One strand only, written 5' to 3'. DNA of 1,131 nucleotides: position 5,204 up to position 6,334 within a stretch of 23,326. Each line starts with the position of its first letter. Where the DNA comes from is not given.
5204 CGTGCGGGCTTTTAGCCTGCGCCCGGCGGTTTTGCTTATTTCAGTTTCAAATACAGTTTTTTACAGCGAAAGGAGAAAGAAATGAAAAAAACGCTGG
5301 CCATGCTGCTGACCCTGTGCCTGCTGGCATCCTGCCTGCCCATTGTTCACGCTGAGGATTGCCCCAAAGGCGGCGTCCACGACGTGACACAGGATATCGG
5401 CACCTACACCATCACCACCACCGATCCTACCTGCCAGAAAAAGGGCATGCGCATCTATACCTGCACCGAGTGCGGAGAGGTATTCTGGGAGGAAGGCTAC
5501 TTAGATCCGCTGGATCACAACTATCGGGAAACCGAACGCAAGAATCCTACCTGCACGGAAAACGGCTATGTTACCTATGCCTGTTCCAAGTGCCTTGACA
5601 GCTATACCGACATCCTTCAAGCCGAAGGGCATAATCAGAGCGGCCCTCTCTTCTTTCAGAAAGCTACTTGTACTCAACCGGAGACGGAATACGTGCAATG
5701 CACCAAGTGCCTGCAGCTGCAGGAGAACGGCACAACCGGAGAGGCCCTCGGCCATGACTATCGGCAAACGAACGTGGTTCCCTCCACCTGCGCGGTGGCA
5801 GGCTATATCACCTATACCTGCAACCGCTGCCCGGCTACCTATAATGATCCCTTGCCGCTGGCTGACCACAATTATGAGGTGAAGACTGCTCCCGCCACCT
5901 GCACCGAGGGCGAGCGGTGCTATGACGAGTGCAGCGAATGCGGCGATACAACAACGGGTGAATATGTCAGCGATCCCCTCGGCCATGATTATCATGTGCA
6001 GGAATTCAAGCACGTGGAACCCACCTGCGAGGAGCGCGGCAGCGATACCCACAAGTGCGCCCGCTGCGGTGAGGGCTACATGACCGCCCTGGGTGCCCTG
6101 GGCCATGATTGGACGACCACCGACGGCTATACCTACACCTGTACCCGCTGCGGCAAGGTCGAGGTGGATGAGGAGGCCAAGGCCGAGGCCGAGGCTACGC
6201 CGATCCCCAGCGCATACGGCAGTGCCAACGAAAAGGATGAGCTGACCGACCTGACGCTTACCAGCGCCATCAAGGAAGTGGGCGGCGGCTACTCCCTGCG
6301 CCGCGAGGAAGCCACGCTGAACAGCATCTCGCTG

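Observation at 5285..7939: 884-aa exported protein built from two classes of repeated Cys/His modules, family unassigned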

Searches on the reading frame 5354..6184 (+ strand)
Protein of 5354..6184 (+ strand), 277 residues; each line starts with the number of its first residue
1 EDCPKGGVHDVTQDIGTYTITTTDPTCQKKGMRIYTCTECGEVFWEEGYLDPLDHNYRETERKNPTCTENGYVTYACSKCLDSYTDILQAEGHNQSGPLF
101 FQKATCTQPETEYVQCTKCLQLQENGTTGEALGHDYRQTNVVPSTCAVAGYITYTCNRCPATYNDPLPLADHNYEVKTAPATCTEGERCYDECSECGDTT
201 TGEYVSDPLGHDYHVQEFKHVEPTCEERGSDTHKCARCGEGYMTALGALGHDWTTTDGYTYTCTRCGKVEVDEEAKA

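Call 40: predict_structure(alignment_id=A3)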
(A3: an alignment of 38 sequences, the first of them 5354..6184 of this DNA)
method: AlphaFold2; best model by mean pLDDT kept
length: 277 residues; sequences in the alignment: 38
mean_pLDDT: 92.7   pTM: 0.60
mean pLDDT of the five models: 92.7, 92.3, 91.9, 91.0, 90.0
residues with pLDDT >= 90: 244; 70-90: 17; 50-70: 2; < 50: 14
segments of 3 or more residues with pLDDT < 50: 1-14
pLDDT, mean of each block of 10 residues (from residue 1): 42 67 93 92 85 96 98 97 97 96 98 97 96 98 98 98 98 97 97 97 96 94 97 97 97 94 96 88
secondary structure, 60 per line:
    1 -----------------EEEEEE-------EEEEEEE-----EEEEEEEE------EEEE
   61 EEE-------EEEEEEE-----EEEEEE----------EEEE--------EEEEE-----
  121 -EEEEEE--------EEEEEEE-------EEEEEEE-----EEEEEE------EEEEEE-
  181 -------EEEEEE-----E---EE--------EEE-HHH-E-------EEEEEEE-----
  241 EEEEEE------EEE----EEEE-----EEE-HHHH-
elements in order: E18-23 E31-37 E43-50 E57-63 E71-77 E83-88 E99-102 E111-115 E122-127 E136-142 E150-156 E162-167 E174-179 E188-193 E213-215 E229-235 E241-246 E253-255 E260-263 E269-271 H273-276

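Call 43: fold_search(model_id=the predicted structure, library=pdb)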
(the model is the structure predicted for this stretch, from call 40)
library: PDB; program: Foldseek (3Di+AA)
matches with E <= 10: 815; with E <= 0.001: 0
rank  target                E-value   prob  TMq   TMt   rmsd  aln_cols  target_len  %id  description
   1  6qnn_A                2.7e-03  0.35  0.09  0.08  48.2       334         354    7  CLATHRIN HEAVY CHAIN N-TERMINAL DOMAIN BOUND TO GTSE1 LIDL MOTIF (released 2019-08-28)
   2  7cqy_A                3.5e-03  0.69  0.12  0.08  42.6       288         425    8  Tetrathionate hydrolase from Acidithiobacillus ferrooxidans mutant - D325N (released 2021-01-27)
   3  9co0_B                4.4e-03  0.38  0.09  0.08  40.0       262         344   14  CryoEM structure of BAM in complex with the PTB2 open-state inhibitor (in SMA nanodisc) (released 2024-12-25)
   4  2yh3                  4.7e-03  0.44  0.10  0.08  46.0       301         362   10  The structure of BamB from E. coli (released 2011-05-25)
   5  1utc_A                1.1e-02  0.25  0.10  0.08  46.5       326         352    8  Clathrin terminal domain complexed with TLPWDLWTT (released 2004-02-25)
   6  9mgg_B                1.5e-02  0.28  0.10  0.08  46.2       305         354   10  beta-barrel assembly machine from Escherichia coli in a late state of substrate assembly (released 2025-12-17)
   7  6y7o_C                1.6e-02  0.15  0.08  0.08  45.3       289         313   10  The complex between the eight-bladed symmetrical designer protein Tako8 and the silicotungstic acid Keggin (STA) (released 2020-12-16)
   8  9cnz_B                2.0e-02  0.21  0.10  0.08  46.6       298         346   10  Structure of BAM complexed with PTB2 ligand in detergent (released 2024-12-25)
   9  6qnp_A                2.1e-02  0.16  0.09  0.07  46.2       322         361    7  CLATHRIN HEAVY CHAIN N-TERMINAL DOMAIN BOUND TO GTSE1 LIDL MOTIF (released 2019-08-28)
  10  1c9i_B                2.2e-02  0.21  0.09  0.08  46.8       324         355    7  PEPTIDE-IN-GROOVE INTERACTIONS LINK TARGET PROTEINS TO THE B-PROPELLER OF CLATHRIN (released 2000-02-07)
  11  6rtd_B                2.3e-02  0.23  0.10  0.06  44.4       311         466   10  Dihydro-heme d1 dehydrogenase NirN in complex with DHE (released 2019-06-19)
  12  5y2z_B                2.3e-02  0.18  0.10  0.09  47.8       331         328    6  Crystal structure of human LGI1 EPTP-ADAM22 complex (released 2018-05-02)
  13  2xzg                  2.5e-02  0.13  0.08  0.07  47.2       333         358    8  Clathrin Terminal Domain Complexed with Pitstop 1 (released 2011-08-17)
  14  1utc_B                2.6e-02  0.12  0.08  0.07  47.4       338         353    8  Clathrin terminal domain complexed with TLPWDLWTT (released 2004-02-25)
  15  1c9l_A                2.9e-02  0.16  0.09  0.08  47.0       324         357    8  PEPTIDE-IN-GROOVE INTERACTIONS LINK TARGET PROTEINS TO THE B-PROPELLER OF CLATHRIN (released 2000-02-07)
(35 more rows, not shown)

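Call 71: search_solved_structures(query=A3, max_evalue=0.01, show_alignments=2)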
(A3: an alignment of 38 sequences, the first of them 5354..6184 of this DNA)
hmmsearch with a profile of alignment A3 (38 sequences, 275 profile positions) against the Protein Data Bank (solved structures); distinct sequences matched with E-value up to 0.01: 3.
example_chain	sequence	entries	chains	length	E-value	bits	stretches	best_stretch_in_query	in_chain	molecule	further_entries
9qa6_A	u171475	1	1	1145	1.7e-07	33.7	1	6-138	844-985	IgA protease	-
2i13_A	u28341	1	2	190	0.0001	24.6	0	68-238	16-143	Aart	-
5v3g_D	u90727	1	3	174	0.0016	20.6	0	152-264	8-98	PR domain zinc finger protein 9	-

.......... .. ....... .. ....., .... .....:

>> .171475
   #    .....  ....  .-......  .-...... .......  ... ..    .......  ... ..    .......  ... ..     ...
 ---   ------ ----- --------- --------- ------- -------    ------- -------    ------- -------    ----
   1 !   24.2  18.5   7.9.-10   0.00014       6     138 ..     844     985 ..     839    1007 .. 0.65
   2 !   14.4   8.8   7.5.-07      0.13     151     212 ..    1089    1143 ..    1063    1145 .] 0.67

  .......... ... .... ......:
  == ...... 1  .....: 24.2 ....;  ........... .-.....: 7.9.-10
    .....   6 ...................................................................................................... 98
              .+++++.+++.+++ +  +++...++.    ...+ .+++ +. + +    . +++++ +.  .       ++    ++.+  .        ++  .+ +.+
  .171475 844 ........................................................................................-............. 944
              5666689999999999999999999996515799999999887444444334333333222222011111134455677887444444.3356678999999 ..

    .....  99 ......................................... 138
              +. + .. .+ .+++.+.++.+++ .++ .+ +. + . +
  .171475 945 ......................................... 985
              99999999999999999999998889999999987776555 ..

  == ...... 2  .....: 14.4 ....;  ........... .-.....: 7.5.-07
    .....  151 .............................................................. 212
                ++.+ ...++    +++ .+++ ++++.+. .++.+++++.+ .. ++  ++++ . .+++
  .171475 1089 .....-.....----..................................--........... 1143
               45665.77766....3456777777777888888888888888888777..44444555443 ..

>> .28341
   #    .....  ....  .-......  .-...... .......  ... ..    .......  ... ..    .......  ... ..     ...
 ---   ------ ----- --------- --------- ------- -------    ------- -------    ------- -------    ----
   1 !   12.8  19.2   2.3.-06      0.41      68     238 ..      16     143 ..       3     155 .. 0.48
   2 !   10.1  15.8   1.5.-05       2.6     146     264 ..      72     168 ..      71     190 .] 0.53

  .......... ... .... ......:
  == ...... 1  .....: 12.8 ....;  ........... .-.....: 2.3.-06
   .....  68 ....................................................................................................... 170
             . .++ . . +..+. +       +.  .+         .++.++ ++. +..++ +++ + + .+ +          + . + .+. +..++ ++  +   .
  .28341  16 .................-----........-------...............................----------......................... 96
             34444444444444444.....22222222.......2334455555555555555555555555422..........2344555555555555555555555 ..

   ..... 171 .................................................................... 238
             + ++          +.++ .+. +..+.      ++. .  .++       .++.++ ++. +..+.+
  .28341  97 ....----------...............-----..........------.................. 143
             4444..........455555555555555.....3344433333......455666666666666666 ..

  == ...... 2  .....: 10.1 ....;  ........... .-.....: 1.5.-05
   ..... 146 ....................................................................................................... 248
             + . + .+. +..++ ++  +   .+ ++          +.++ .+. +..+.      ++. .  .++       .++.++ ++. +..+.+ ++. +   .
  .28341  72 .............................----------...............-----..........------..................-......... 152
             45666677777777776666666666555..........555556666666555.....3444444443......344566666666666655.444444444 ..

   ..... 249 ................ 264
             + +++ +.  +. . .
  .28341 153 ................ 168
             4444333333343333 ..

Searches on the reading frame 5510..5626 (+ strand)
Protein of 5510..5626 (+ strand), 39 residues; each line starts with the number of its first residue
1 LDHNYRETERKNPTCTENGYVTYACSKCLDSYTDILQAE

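Call 20: search_solved_structures(query=A2, max_evalue=10, show_alignments=3)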
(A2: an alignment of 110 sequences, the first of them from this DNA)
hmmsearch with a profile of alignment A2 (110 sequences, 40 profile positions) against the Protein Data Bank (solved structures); distinct sequences matched with E-value up to 10: 101 (the best 60 are shown).
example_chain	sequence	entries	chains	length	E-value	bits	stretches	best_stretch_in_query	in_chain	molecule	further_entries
2i13_A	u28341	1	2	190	8.2e-08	34.7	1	16-34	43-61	Aart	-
9qa6_A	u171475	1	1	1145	6.3e-07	31.9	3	2-33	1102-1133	IgA protease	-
1mey_C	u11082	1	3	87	0.0004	22.9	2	16-34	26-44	CONSENSUS ZINC FINGER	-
7txc_E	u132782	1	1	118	0.0012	21.4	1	22-34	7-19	Hypermethylated in cancer 2 protein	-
6ml2_A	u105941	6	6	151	0.0036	19.9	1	16-34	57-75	Zinc finger and BTB domain-containing protein 24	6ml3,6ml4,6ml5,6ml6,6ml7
1spw_A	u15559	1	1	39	0.0044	19.6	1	22-33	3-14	Rubredoxin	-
7mc1_A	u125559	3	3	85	0.0062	19.1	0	23-33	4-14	Isoform 2 of Zinc finger and BTB domain-containing protein 17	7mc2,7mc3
1rb9_A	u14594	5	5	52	0.016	17.8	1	21-32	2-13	RUBREDOXIN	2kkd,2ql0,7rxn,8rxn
8jq0_A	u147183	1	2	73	0.017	17.7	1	18-34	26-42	HKR3 protein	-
1b2j_A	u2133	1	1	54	0.019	17.5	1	21-33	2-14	PROTEIN (RUBREDOXIN)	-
1be7_A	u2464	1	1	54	0.022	17.4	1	21-33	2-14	RUBREDOXIN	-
1e8j_A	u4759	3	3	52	0.023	17.3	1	22-32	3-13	RUBREDOXIN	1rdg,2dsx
5yj3_C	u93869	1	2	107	0.023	17.3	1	18-34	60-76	Telomere zinc finger-associated protein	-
1rdv_A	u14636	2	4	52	0.026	17.1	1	21-32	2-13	RUBREDOXIN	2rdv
2pve_A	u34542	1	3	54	0.03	16.9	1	21-33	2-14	Rubredoxin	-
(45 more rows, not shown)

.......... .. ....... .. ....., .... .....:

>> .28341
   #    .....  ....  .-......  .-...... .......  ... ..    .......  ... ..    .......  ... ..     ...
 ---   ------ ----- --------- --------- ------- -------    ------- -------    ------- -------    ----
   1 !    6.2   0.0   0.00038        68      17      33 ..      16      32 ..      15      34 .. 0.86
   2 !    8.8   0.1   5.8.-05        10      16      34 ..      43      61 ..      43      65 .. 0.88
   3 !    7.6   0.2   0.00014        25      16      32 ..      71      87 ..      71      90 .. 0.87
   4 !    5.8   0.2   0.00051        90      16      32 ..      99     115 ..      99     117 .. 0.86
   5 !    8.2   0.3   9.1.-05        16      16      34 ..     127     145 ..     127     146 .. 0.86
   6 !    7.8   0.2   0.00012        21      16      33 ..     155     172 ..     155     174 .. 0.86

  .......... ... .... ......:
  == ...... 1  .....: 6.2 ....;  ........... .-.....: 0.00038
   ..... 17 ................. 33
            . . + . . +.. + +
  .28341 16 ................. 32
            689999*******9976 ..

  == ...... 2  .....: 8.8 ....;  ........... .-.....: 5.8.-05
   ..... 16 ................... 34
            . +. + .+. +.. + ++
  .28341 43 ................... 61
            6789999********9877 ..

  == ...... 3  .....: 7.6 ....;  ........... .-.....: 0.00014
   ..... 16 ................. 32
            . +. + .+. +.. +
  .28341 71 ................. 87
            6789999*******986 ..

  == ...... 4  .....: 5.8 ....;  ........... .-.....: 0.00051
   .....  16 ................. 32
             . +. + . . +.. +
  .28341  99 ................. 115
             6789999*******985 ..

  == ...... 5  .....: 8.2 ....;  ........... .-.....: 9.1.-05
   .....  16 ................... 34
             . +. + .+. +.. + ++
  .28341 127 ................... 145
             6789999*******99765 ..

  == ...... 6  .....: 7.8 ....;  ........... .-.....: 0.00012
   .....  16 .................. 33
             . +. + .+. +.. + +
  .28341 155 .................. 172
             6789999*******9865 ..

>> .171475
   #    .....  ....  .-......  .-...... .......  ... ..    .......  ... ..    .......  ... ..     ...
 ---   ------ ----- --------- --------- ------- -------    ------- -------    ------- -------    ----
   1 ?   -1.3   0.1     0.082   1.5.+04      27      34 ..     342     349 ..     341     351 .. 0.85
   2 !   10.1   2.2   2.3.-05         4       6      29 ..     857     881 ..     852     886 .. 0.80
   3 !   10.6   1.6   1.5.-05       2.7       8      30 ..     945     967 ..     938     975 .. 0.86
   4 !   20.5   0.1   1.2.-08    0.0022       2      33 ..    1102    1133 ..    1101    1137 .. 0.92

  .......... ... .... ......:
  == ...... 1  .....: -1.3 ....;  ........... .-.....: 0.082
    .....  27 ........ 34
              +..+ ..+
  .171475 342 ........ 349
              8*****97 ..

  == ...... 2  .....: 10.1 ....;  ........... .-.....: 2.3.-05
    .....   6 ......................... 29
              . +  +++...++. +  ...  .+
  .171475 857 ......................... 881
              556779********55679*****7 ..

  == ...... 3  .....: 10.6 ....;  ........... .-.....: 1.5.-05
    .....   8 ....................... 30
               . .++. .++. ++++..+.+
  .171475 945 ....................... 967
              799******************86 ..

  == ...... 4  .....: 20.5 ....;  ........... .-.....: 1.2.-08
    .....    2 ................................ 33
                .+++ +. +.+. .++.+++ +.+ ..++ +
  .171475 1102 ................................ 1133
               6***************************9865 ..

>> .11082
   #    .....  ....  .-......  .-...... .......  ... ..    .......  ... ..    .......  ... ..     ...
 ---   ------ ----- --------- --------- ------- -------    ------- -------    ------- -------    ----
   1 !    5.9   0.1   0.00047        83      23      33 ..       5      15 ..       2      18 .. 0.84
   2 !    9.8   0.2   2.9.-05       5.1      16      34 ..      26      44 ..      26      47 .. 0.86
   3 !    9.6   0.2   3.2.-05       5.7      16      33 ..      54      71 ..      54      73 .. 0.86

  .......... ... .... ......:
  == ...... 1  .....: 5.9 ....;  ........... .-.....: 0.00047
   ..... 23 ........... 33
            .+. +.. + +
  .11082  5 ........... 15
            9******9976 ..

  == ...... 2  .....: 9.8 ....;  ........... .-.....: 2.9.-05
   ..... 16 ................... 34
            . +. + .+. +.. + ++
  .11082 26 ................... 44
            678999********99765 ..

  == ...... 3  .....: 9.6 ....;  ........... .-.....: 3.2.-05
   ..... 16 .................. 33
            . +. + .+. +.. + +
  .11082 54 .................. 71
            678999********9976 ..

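Call 44: search_protein_representatives(alignment_id=A2)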
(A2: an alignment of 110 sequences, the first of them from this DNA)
Query: 110 sequences, 40 profile positions. Proteins with E-value up to 0.001 (for the whole library): 63706; up to 1e-10: 36488; up to 1e-30: 11793. The best 150 are listed.
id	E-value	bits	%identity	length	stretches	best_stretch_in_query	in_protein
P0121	0.0e+00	1706.4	-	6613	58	1-39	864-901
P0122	0.0e+00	1606.0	-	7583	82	1-39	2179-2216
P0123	0.0e+00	1346.1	-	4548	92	2-39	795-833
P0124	0.0e+00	1184.9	-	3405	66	2-38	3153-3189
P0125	0.0e+00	1142.5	-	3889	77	1-38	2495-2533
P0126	0.0e+00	1109.4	-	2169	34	1-40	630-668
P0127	0.0e+00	1090.0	-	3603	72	1-39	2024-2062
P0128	0.0e+00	1069.2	-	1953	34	2-39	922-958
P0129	0.0e+00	1059.5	-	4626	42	1-39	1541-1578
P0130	0.0e+00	1050.0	-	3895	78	1-39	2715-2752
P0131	0.0e+00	1027.9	-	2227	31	1-40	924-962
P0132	0.0e+00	1023.5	-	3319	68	2-39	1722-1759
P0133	0.0e+00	1011.3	-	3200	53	1-39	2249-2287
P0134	0.0e+00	1002.7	-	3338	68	2-39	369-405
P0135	0.0e+00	988.0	-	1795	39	1-39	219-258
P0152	1.6e-253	833.9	-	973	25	1-40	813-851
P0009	3.1e-252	829.8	-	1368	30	1-38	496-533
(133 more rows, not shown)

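Call 75: search_protein_families(library=pfam, proteins=[P0152, P0135], max_evalue=1)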
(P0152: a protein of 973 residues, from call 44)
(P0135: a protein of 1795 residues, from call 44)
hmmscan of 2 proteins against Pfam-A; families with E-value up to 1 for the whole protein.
P0152 (973 aa): 1 family
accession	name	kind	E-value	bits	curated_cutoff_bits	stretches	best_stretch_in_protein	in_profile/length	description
PF01698.23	SAM_LFY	-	0.047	14.1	25.2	0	391-425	18-52/80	Floricaula / Leafy protein SAM domain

P0135 (1795 aa): 6 families
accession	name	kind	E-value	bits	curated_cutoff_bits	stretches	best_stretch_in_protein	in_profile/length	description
PF16250.10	DUF4907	-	1.3e-05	25.2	25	0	287-300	17-30/67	Domain of unknown function (DUF4907)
PF02368.24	Big_2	-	1.5e-05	25.3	22.8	1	1722-1791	12-77/79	Bacterial Ig-like domain (group 2)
PF22446.2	Lac_Phage_Head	-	0.0006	20.3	26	0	844-885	76-117/199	Head N-terminal domain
PF22359.2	Big-like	-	0.0099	16.5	27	1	1752-1780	5-33/48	Bacterial Ig-like domain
PF23316.1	Ig_DLEC1_6th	-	0.094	13.3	27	0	1138-1205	37-104/105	DLEC1 sixth Ig-like domain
PF13984.11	MsyB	-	0.15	12.8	27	0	1012-1032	86-107/122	MsyB protein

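Call 78: list_cluster_members(proteins=[P0121, P0122, P0123, P0126, P0128, P0135, P0152, P0002, P0005, P0006])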
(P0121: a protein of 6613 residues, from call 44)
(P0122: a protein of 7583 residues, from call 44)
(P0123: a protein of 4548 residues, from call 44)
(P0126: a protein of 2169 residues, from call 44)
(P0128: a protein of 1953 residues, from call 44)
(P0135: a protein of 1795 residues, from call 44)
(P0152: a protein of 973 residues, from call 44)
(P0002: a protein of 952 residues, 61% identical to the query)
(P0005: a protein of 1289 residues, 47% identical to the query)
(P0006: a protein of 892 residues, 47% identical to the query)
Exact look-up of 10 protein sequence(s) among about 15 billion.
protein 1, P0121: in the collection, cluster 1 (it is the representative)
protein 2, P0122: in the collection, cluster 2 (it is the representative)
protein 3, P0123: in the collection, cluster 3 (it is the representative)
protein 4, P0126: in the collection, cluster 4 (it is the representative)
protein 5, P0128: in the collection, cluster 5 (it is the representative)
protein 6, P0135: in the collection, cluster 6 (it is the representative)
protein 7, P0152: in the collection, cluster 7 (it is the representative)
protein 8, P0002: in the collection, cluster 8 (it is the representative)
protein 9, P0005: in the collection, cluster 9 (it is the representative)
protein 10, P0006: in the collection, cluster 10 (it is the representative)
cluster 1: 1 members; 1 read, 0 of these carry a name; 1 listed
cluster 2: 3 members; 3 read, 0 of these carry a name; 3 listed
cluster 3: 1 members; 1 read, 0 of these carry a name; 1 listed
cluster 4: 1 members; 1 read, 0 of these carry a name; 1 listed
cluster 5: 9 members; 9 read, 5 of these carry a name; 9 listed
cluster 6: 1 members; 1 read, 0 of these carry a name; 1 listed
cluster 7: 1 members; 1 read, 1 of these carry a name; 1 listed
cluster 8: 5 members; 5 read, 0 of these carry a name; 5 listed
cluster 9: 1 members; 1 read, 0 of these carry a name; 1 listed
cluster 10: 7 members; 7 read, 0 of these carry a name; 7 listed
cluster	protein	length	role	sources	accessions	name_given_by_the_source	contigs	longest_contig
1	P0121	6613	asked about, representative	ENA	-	-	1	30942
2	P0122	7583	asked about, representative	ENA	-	-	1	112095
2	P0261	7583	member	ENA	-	-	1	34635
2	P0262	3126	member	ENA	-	-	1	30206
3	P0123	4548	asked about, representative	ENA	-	-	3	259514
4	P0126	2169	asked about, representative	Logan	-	-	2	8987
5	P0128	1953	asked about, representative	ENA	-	-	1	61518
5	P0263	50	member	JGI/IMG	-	hypothetical protein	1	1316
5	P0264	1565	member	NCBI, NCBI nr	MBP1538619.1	MAG: cell wall-binding repeat-containing protein, partial [Ruminococcus sp.] | cell wall-binding repeat-containing protein [Ruminococcus sp.]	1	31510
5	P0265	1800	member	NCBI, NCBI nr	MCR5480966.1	MAG: cell wall-binding repeat-containing protein, partial [Ruminococcus sp.] | cell wall-binding repeat-containing protein [Ruminococcus sp.]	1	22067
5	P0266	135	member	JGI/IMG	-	putative cell wall-binding protein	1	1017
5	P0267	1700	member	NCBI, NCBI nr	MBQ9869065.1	MAG: cell wall-binding repeat-containing protein, partial [Ruminococcus sp.] | cell wall-binding repeat-containing protein [Ruminococcus sp.]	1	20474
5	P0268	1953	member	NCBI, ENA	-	-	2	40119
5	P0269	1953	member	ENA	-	-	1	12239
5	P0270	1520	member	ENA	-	-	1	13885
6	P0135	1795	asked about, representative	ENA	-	-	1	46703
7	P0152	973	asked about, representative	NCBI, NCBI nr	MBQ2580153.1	MAG: hypothetical protein II574_00835, partial [Ruminococcus sp.] | hypothetical protein [Ruminococcus sp.]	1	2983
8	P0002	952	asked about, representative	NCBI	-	-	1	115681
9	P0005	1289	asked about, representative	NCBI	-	-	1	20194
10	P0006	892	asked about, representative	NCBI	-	-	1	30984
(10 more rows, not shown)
